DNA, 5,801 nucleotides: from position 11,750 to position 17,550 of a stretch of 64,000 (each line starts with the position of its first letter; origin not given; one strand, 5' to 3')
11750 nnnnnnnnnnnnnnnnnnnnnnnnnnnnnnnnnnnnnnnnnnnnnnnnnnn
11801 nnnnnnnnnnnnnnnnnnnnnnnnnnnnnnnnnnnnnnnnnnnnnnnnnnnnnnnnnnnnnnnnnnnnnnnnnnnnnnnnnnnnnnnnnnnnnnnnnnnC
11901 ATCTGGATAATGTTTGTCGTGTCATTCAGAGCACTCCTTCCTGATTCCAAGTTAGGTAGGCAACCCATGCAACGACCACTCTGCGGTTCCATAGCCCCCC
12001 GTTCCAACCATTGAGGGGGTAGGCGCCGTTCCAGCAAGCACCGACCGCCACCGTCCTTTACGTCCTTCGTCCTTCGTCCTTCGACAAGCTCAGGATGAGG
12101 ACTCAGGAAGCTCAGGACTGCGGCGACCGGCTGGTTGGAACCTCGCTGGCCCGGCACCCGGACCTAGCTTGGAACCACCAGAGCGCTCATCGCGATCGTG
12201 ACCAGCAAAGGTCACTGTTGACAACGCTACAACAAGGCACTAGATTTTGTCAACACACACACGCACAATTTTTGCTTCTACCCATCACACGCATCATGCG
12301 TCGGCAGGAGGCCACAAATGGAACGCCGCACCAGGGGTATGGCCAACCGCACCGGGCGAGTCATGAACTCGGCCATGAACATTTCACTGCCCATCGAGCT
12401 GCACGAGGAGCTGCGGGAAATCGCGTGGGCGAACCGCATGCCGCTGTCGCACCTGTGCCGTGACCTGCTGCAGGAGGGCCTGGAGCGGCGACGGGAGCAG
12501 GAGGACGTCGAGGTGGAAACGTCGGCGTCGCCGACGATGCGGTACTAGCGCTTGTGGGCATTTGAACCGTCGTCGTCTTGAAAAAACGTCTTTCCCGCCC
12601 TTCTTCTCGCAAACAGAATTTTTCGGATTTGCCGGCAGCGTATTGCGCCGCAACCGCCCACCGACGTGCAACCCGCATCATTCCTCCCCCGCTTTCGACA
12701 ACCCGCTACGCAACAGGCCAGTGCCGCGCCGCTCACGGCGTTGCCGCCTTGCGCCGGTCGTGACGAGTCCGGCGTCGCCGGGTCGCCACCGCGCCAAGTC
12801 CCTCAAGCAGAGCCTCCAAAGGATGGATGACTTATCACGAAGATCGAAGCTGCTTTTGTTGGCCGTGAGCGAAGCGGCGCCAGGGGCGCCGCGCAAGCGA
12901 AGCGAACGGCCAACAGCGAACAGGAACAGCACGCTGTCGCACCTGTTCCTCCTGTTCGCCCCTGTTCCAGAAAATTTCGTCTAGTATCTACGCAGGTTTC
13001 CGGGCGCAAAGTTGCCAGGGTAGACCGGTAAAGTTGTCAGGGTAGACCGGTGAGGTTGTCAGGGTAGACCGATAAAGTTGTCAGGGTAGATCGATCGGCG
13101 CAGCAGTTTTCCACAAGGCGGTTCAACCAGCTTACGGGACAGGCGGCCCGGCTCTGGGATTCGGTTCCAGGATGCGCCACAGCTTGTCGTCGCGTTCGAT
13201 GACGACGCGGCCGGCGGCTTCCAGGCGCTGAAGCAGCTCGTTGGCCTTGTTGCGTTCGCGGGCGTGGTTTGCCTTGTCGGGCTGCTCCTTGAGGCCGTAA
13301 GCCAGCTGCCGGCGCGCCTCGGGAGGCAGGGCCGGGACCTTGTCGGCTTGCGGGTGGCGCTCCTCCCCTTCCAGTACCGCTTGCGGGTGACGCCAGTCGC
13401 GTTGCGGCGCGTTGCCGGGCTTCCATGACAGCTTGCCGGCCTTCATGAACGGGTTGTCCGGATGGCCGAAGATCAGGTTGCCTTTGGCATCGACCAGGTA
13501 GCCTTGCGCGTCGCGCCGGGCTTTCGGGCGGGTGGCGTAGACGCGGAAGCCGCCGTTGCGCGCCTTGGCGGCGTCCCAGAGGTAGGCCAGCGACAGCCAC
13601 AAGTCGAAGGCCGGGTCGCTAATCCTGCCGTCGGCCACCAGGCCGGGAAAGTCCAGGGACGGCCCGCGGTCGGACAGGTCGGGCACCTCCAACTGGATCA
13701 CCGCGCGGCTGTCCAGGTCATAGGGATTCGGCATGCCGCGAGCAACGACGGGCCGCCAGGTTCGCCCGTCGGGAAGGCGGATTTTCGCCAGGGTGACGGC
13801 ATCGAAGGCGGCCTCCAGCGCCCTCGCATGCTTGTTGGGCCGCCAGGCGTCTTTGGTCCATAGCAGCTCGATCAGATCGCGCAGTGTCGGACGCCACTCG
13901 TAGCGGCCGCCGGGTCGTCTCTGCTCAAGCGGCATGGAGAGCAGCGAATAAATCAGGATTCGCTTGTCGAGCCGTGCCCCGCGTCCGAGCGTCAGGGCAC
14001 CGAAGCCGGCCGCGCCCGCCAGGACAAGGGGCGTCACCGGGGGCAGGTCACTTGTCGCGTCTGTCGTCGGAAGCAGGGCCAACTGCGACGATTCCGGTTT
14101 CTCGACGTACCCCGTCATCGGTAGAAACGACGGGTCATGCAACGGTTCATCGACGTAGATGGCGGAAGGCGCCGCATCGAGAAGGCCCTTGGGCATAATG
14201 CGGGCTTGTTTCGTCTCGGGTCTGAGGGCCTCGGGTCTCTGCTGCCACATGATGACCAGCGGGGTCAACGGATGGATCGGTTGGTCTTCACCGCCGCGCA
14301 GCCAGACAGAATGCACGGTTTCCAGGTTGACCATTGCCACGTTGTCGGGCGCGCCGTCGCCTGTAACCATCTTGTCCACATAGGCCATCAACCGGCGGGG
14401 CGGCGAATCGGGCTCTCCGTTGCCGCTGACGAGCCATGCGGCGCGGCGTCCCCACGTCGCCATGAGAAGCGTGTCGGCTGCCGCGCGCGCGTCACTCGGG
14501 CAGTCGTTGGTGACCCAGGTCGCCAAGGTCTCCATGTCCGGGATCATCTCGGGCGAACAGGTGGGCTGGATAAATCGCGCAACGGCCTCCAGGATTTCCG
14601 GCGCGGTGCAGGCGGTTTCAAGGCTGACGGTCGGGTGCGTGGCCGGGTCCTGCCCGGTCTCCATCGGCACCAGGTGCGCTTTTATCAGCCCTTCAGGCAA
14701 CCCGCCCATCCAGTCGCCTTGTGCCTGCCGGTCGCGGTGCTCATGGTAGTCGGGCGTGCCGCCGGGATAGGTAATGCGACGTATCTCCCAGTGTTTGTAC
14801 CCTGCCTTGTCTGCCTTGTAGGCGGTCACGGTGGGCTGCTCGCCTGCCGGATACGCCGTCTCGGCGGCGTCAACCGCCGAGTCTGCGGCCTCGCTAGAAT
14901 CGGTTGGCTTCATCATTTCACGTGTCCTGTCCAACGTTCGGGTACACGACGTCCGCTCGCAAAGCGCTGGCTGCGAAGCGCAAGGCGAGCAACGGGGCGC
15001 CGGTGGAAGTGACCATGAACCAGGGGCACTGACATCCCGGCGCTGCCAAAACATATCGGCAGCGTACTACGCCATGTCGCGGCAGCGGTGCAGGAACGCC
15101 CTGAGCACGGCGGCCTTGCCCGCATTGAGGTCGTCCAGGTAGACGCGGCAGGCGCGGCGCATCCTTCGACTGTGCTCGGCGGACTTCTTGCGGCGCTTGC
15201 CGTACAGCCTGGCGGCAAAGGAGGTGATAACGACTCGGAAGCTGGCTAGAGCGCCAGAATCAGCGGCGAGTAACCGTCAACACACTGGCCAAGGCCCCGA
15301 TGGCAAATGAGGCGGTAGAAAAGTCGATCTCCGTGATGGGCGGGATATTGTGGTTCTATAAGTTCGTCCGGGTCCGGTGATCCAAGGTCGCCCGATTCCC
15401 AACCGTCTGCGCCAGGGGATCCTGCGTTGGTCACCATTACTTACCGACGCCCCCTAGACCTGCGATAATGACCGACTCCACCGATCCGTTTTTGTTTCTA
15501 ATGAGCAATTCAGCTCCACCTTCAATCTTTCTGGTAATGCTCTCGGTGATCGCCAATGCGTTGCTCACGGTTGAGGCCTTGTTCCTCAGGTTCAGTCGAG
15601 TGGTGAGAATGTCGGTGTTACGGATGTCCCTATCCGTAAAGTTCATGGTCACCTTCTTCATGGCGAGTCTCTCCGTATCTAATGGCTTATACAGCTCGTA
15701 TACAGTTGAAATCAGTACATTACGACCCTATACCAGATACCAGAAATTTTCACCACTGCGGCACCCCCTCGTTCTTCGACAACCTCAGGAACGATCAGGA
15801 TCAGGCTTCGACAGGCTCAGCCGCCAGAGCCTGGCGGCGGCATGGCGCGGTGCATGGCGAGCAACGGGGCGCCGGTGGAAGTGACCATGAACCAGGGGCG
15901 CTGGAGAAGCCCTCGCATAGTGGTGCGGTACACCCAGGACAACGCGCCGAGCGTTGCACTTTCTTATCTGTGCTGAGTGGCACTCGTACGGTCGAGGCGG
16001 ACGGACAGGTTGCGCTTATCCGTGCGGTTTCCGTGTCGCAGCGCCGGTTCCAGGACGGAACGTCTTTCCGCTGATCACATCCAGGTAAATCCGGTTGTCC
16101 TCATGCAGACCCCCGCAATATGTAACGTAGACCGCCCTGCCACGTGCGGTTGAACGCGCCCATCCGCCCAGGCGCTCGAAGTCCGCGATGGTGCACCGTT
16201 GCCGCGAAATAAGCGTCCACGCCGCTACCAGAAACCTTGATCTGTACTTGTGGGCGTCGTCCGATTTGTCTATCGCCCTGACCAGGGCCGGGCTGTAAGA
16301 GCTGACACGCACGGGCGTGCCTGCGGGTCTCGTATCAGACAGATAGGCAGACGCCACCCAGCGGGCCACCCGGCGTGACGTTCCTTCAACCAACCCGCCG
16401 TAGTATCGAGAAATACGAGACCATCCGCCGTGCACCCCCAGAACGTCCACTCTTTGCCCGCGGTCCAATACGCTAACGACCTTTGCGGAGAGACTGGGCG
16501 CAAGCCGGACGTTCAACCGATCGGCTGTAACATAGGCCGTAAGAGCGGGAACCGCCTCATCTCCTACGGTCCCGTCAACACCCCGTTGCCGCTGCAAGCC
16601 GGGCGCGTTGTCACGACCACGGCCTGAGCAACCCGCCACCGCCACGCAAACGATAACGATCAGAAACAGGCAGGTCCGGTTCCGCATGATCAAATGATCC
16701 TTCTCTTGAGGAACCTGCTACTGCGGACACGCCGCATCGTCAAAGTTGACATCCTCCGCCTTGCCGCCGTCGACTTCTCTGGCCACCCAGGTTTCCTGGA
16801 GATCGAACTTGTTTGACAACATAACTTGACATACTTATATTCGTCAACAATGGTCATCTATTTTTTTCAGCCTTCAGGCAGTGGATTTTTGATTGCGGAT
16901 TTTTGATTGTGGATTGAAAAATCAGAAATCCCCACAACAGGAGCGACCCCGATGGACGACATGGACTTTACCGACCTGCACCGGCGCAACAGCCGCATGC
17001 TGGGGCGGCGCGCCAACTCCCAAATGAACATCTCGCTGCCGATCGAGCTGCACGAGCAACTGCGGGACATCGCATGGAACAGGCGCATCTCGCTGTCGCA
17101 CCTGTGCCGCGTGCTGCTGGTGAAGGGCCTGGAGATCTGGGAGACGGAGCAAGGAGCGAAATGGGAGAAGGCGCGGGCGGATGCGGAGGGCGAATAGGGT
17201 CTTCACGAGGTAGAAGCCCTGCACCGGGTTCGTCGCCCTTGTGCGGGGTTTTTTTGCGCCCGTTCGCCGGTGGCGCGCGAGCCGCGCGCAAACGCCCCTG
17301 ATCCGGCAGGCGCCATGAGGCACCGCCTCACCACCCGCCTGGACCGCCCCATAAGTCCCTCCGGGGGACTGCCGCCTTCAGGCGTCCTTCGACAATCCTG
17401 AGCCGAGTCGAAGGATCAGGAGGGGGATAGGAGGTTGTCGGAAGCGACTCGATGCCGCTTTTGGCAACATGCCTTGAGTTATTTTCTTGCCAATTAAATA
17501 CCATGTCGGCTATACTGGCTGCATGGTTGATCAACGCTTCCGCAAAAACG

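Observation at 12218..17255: Second iteron replicon bracketed by paralogous RHH repressor genes with matching promoter/operator architecture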

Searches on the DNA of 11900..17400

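Call 75: search_rna_families(source=window, start=11900, end=17400, threshold=evalue, max_evalue=1)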
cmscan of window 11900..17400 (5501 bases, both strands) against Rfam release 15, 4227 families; matches with E-value up to 1: 0.
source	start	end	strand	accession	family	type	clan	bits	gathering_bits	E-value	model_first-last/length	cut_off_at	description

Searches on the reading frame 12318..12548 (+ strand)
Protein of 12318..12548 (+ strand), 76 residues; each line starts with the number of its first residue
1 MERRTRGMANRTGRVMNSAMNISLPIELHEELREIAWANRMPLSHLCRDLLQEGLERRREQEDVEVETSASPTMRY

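Call 5: search_protein_families(library=pfam, proteins=[window:12318-12548:+], max_evalue=0.1)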
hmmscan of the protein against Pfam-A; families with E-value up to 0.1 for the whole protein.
window:12318-12548:+ (76 aa): 3 families
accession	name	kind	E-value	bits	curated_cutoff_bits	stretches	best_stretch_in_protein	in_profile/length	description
PF07878.17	RHH_5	-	0.0023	18.1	26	1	21-58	5-42/43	CopG-like RHH_1 or ribbon-helix-helix domain, RHH_5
PF09312.16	SurA_N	-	0.041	14.5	30.8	1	26-67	70-111/118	SurA N-terminal domain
PF07362.18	CcdA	-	0.099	13.5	22.4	0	19-62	3-42/71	Post-segregation antitoxin CcdA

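Call 6: search_protein_families(library=ncbifam, proteins=[window:12318-12548:+], max_evalue=0.1)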
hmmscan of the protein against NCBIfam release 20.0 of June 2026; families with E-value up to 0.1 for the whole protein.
window:12318-12548:+ (76 aa): 3 families
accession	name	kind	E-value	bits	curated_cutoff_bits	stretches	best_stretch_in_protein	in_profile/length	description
NF041793.1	ORF56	equivalog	0.00089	19.3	50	1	25-53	8-36/39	ORF56 family plasmid copy control protein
NF048017.1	antitoxin_RelB_like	equivalog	0.046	13.9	50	0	24-65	2-43/70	type II toxin-antitoxin system RelB family antitoxin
TIGR03117.2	cas_csf4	equivalog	0.071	11.2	400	1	17-67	59-109/800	type IV CRISPR-associated DEAD/DEAH-box helicase Csf4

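Call 10: search_protein_families(library=phrogs, proteins=[window:12318-12548:+], max_evalue=0.1)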
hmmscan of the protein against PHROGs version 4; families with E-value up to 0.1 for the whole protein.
window:12318-12548:+ (76 aa): 5 families
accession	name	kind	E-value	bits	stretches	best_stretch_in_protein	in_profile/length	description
phrog_3180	-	transcription regulation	0.0065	17.4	1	16-46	4-34/50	Arc-like repressor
phrog_6506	-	transcription regulation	0.041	15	1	21-60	13-52/59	Arc-like repressor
phrog_8682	-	unknown function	0.06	14.7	1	20-63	19-62/86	-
phrog_22338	-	unknown function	0.069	14.1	1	16-60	54-98/207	-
phrog_582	-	transcription regulation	0.07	14.4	1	17-62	57-102/105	Arc-like repressor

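Call 88: find_homologous_proteins(query=window:12318-12548:+, max_evalue=0.001)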
Query window:12318-12548:+ (76 aa): 18 proteins with E <= 0.001 among 18 candidates.
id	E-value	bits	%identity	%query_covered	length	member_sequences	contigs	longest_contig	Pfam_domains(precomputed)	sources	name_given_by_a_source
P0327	6.8e-42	158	100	100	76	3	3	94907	-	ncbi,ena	-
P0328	5.2e-36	139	92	100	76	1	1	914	-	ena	-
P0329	1.2e-34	135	87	99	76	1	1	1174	-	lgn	-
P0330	1.1e-33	132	83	99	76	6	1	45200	-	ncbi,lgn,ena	-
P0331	1.3e-24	103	70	96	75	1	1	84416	-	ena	-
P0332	4.9e-24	101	78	72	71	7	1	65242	-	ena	-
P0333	5.4e-24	101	78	72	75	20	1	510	-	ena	-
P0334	8.7e-24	101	67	91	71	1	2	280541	-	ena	-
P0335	3.1e-23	99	66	100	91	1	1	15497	-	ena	-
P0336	8.7e-23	97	64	91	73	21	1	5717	PF07878.18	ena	-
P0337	4.3e-22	95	68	89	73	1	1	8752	-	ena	-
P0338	1.9e-21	93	65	93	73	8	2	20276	PF07878.18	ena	-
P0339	5.6e-20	89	65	82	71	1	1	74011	PF07878.18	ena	-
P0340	1.7e-19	87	66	88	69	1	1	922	-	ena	-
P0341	3.0e-17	80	67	83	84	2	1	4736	-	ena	-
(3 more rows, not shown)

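Call 89: find_encoding_contigs(protein=P0327, flank=3000, max_places=4)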
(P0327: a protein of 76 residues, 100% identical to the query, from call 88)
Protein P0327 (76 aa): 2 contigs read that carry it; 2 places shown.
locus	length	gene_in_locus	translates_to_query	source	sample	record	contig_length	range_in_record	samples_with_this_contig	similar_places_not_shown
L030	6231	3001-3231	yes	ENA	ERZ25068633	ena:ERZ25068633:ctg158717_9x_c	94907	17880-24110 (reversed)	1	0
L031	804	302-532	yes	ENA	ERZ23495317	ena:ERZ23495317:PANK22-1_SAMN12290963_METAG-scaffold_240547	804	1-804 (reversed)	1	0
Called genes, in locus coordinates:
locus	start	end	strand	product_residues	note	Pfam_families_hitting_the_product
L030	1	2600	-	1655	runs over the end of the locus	-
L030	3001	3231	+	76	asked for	-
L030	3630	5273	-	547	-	-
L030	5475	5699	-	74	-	-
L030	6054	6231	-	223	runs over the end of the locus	PF08239:SH3_3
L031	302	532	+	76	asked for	-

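Call 90: find_encoding_contigs(protein=P0331, flank=5000, max_places=2)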
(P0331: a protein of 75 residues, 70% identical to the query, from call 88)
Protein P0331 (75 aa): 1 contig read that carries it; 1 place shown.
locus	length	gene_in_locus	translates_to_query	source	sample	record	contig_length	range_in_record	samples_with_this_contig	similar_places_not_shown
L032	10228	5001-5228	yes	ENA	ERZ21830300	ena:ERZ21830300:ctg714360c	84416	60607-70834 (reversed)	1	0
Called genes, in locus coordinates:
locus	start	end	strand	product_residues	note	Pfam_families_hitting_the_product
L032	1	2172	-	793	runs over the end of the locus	-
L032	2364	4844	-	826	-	-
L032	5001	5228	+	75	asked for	-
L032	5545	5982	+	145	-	PF13612:DDE_Tnp_1_3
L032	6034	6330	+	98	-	-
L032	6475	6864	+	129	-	PF06296:RelE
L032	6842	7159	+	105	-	PF13560:HTH_31 (weak)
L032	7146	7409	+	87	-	-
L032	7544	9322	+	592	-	PF21752:DACNG, PF21750:DACNH, PF02457:DAC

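Call 91: find_encoding_contigs(protein=P0334, flank=5000, max_places=2)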
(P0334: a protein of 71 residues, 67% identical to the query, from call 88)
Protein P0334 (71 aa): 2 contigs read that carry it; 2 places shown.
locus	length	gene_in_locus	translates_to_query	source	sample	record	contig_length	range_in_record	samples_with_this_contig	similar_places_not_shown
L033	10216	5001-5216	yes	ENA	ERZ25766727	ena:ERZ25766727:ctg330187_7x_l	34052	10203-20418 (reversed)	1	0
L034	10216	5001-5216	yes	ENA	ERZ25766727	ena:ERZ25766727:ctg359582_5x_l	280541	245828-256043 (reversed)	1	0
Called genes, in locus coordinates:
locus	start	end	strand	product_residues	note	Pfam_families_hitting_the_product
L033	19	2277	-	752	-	-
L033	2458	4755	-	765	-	-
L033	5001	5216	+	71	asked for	-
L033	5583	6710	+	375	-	PF05598:DUF772, PF01609:DDE_Tnp_1, PF13751:DDE_Tnp_1_6 (weak)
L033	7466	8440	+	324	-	PF00589:Phage_integrase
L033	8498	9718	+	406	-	PF01498:HTH_Tnp_Tc3_2 (faint), PF07592:DDE_Tnp_ISAZ013, PF13592:HTH_33 (faint)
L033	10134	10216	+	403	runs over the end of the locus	PF07592:DDE_Tnp_ISAZ013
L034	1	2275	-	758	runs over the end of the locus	PF24161:CCDC39 (faint)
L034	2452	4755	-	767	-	-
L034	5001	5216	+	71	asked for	-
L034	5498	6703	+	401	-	PF04693:DDE_Tnp_2 (faint), PF13546:DDE_5, PF01609:DDE_Tnp_1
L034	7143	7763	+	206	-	PF00376:MerR, PF13411:MerR_1, PF00239:Resolvase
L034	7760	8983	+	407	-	PF12323:HTH_OrfB_IS605, PF01385:OrfB_IS605, PF07282:Cas12f1-like_TNB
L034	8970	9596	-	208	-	-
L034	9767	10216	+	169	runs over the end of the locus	PF00239:Resolvase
